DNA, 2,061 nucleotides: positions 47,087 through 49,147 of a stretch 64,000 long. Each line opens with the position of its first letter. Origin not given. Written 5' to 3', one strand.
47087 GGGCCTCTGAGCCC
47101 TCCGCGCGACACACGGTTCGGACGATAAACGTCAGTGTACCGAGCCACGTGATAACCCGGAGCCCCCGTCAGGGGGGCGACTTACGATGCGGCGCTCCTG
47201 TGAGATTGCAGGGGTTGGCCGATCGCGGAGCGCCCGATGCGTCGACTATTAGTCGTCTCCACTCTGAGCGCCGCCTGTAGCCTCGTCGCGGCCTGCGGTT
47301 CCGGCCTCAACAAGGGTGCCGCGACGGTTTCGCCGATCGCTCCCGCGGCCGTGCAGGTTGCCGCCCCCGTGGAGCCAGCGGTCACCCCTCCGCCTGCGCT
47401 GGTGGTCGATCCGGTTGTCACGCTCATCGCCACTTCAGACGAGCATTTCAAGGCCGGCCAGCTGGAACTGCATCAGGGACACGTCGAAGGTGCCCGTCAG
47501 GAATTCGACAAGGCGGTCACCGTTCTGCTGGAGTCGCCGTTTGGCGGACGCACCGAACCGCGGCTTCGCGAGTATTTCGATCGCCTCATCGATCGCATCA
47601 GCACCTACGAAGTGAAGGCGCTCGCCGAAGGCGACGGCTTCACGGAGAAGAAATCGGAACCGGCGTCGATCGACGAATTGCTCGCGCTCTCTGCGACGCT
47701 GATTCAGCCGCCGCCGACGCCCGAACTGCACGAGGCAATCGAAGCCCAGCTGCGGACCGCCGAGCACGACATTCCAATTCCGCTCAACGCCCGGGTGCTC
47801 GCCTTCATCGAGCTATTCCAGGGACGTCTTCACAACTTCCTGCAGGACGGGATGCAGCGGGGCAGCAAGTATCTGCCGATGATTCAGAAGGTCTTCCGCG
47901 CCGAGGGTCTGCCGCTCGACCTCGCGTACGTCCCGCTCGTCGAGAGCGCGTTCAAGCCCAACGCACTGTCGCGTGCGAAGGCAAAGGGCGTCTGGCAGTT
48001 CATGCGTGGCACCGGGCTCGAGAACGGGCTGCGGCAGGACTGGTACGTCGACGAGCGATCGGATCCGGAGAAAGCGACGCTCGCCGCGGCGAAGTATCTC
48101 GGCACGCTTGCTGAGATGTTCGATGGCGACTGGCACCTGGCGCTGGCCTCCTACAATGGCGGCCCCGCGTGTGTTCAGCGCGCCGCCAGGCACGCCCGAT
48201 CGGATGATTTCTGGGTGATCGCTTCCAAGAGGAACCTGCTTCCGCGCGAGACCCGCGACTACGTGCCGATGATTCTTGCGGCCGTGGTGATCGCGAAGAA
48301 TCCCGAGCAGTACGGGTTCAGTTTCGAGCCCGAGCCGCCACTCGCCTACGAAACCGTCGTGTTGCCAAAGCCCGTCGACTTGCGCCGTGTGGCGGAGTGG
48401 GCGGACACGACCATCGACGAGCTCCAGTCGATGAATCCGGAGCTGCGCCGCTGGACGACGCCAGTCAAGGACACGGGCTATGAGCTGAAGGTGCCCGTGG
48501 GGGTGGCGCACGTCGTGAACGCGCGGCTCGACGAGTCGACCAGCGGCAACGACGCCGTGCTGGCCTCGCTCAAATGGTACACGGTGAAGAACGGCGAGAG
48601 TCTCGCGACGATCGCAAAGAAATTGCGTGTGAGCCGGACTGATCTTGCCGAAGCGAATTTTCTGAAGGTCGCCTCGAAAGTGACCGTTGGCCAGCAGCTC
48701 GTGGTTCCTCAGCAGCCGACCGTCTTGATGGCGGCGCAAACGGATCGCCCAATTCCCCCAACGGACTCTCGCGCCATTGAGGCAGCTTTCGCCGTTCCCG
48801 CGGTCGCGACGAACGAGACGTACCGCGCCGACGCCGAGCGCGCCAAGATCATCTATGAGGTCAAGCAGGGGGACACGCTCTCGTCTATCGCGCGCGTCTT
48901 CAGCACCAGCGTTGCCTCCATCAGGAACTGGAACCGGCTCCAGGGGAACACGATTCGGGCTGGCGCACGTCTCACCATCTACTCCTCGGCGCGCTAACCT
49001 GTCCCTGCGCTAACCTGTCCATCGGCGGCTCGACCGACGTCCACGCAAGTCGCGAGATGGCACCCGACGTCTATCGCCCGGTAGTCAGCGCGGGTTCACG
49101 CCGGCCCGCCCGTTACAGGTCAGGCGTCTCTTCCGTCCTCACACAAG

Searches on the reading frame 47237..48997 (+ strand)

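Call 50: search_protein_families(library=pfam, proteins=[window:47237-48997:+], max_evalue=0.00001)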
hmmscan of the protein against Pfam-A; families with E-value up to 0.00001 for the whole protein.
window:47237-48997:+ (586 aa): 3 families
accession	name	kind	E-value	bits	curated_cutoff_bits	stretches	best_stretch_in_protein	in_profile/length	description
PF01476.26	LysM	-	1.9e-24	85.8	20.9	2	540-581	1-42/43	LysM domain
PF01464.25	SLT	-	5.9e-24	84.3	21.3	1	229-326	17-114/117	Transglycosylase SLT domain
PF23473.1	LysM3_LYK4_5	-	5.2e-09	36.5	29.3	0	540-573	5-38/48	LYK4/5 LysM3 domain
